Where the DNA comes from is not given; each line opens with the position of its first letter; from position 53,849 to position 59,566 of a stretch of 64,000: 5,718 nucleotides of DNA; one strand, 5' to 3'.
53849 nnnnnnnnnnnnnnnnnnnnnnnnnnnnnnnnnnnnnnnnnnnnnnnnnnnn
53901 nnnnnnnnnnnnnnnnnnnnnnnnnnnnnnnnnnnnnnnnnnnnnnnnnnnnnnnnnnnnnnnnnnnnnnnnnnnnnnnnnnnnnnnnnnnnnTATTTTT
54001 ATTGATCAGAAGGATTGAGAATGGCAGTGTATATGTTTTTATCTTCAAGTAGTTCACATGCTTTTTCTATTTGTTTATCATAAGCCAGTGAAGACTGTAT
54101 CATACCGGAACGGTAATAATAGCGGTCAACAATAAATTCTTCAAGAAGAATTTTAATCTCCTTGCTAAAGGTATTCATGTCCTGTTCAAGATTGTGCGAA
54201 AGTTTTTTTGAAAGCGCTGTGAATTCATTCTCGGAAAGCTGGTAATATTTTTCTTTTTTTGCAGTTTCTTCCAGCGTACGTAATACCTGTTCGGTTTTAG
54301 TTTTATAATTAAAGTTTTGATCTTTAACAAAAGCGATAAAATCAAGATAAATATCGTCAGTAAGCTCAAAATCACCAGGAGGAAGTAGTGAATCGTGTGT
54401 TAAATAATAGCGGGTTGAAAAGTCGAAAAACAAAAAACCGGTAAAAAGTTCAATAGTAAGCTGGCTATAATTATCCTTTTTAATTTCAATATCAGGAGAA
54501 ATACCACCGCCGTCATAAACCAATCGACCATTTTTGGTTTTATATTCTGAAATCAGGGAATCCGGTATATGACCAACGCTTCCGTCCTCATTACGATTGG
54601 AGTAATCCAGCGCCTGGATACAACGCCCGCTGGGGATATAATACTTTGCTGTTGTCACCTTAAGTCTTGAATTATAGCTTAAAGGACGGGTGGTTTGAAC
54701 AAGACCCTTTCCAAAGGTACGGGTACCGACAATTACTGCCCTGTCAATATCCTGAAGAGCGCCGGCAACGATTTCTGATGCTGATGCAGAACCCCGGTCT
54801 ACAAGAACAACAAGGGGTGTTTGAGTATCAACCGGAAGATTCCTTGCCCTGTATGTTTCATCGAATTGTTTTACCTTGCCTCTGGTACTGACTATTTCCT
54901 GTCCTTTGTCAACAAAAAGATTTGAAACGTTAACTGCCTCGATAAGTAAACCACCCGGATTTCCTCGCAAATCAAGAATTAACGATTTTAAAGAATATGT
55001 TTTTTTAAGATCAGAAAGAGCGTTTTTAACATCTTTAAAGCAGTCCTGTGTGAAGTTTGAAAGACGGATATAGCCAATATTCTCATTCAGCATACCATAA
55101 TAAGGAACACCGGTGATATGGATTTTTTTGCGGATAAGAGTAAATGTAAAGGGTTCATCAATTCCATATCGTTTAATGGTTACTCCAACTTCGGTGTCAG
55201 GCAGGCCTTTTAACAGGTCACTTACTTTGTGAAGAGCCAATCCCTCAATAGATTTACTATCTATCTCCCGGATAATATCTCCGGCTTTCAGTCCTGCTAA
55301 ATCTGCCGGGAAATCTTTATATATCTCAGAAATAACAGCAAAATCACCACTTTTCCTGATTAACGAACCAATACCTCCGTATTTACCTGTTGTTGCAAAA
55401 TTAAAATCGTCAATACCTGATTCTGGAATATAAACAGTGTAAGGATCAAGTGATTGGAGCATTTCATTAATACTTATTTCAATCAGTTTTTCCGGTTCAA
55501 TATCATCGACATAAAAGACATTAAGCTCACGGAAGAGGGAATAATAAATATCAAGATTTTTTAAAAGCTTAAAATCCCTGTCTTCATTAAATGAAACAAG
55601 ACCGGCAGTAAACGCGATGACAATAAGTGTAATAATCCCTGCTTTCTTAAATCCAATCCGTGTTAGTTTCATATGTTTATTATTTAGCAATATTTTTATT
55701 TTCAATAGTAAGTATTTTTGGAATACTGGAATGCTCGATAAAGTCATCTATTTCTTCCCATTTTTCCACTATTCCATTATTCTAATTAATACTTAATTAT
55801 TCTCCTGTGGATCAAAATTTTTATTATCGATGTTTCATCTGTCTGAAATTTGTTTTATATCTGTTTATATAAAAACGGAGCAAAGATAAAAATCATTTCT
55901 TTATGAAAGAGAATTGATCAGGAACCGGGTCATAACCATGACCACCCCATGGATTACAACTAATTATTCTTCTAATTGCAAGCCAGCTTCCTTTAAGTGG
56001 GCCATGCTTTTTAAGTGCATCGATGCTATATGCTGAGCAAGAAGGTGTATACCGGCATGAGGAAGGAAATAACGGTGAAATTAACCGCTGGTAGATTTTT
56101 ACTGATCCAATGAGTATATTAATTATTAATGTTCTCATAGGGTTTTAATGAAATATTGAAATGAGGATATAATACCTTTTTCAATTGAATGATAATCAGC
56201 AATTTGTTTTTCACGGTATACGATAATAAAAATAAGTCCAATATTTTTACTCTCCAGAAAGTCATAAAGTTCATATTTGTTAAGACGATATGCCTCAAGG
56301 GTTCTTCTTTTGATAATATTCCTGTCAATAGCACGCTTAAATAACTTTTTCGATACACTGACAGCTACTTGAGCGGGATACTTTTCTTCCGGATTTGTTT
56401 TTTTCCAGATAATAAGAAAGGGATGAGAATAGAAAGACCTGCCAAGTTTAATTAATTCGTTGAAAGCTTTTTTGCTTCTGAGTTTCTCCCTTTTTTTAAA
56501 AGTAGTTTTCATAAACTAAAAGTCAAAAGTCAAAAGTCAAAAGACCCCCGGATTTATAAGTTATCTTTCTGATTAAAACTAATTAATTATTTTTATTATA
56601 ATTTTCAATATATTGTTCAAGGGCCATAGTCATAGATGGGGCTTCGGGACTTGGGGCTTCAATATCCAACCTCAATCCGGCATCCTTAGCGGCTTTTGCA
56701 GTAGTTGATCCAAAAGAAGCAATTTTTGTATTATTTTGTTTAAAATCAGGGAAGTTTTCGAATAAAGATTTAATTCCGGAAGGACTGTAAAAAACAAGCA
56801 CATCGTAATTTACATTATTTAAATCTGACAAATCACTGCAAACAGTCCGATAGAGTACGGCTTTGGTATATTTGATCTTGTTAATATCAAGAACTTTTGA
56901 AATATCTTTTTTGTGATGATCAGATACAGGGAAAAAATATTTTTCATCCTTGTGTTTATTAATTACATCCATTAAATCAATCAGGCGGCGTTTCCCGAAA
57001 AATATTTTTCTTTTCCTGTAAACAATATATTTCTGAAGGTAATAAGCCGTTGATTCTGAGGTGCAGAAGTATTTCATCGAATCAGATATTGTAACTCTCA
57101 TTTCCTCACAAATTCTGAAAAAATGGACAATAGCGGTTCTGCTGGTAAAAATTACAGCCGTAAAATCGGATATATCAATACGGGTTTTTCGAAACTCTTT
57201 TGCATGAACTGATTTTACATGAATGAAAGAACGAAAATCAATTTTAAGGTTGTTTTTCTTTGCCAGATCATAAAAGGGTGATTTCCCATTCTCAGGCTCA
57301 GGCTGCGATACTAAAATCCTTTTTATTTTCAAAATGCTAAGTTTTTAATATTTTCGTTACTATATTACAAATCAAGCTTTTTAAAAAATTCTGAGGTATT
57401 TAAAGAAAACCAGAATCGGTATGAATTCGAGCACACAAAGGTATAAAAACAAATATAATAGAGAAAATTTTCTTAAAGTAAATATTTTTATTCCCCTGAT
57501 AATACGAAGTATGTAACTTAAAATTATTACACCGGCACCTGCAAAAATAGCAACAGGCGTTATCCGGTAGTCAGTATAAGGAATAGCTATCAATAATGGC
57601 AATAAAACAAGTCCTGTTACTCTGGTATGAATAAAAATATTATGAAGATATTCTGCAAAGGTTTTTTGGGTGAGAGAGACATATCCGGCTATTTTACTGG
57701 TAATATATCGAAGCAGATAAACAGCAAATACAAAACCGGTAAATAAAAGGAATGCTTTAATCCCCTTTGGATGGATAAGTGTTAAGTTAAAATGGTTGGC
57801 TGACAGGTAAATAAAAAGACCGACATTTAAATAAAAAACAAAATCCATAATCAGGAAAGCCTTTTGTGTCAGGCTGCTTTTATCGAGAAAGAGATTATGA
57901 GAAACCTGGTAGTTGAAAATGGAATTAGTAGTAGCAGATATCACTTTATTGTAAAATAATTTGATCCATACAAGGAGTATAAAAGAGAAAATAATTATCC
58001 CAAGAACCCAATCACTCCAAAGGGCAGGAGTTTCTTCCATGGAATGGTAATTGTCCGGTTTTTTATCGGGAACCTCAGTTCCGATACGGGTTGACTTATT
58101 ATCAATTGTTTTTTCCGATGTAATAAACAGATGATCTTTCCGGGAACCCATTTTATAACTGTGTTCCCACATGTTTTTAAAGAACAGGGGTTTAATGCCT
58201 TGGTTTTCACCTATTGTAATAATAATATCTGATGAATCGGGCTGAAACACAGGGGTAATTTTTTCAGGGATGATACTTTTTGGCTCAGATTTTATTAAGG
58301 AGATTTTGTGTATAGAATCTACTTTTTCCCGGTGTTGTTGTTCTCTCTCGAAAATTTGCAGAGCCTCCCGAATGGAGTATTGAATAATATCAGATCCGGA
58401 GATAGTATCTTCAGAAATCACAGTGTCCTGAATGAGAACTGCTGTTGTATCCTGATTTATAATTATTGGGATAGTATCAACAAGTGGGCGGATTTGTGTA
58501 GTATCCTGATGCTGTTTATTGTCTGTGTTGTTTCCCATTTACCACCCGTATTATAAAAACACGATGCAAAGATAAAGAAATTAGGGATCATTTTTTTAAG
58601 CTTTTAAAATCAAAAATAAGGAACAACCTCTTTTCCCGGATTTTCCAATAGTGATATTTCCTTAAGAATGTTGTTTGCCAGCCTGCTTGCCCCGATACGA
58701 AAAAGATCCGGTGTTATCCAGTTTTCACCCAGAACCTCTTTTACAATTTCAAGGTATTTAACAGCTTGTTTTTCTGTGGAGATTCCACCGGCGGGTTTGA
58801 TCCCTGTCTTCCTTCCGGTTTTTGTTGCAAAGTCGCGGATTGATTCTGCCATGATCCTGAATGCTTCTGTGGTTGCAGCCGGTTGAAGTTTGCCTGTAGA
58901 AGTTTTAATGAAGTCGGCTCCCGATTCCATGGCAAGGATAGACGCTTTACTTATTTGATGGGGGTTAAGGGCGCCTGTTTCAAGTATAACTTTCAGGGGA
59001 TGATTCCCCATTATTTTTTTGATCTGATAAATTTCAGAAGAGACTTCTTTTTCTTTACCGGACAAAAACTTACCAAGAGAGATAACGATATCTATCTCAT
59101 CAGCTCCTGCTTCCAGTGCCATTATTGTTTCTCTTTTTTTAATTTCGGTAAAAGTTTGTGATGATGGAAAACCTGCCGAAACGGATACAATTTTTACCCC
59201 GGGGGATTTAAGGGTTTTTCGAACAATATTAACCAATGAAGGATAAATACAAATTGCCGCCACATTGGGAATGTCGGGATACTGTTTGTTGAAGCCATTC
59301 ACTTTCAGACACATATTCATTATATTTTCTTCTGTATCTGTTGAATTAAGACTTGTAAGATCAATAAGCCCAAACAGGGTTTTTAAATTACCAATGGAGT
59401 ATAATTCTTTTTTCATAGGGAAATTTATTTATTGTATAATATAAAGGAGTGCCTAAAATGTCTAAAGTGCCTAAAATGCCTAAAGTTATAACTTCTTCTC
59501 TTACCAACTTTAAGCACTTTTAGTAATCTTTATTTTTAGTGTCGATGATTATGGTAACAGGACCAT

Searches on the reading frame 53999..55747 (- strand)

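Call 26: search_protein_families(library=pfam, proteins=[window:53999-55747:-], max_evalue=0.001)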
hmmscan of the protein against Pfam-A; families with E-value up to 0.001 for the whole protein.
window:53999-55747:- (582 aa): 5 families
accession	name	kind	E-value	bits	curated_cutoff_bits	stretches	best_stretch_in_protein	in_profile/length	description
PF03572.23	Peptidase_S41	-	1.3e-52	178.2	24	1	223-379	1-156/165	Peptidase family S41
PF17820.7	PDZ_6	-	1.6e-10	41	27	1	138-193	1-54/54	PDZ domain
PF00595.29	PDZ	-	2.5e-07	31.4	23.2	1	125-191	11-80/81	PDZ domain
PF13180.12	PDZ_2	-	1.6e-06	28.8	27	1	125-198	2-74/80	PDZ domain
PF22694.1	CtpB_N-like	-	0.0005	20.9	27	1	77-107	50-81/85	Activating protease CtpB N-terminal domain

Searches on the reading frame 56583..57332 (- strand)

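Call 62: search_protein_families(library=pfam, proteins=[window:56583-57332:-], max_evalue=0.001)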
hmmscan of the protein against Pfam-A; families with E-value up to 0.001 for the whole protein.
window:56583-57332:- (249 aa): 1 family
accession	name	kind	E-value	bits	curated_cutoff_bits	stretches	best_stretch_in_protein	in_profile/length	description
PF02602.20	HEM4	-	2.3e-33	115.7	27.5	1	34-235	17-230/231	Uroporphyrinogen-III synthase HemD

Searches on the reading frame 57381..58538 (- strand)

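Call 26: search_protein_families(library=pfam, proteins=[window:57381-58538:-], max_evalue=0.001)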
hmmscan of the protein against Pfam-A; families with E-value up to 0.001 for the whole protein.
window:57381-58538:- (385 aa): 1 family
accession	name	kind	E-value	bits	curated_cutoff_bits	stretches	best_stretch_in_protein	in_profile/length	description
PF14093.11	DUF4271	-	3e-28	99.6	29.7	1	179-382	2-206/206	Domain of unknown function (DUF4271)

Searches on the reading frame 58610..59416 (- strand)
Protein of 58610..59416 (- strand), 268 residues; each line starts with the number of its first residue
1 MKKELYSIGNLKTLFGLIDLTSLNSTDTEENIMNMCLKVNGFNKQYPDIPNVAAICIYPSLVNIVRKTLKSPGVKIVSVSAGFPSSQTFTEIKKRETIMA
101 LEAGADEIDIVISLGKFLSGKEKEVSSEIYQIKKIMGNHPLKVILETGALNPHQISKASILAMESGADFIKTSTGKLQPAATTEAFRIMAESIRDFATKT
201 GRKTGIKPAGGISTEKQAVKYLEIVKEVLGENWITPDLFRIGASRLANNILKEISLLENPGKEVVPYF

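Call 27: search_protein_families(library=pfam, proteins=[window:58610-59416:-], max_evalue=0.001)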
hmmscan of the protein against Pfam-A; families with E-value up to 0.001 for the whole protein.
window:58610-59416:- (268 aa): 1 family
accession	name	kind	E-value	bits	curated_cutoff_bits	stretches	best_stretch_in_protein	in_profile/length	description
PF01791.15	DeoC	-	1.7e-21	77.4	23.8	1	17-216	5-202/229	DeoC/LacD family aldolase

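Call 63: search_protein_families(library=ncbifam, proteins=[window:58610-59416:-], max_evalue=0.001)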
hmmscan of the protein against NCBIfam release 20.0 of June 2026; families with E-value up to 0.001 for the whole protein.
window:58610-59416:- (268 aa): 1 family
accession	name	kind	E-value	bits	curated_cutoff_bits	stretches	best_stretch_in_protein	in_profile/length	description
TIGR00126.1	deoC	equivalog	2.7e-52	177.3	117.3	1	16-233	4-205/211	deoxyribose-phosphate aldolase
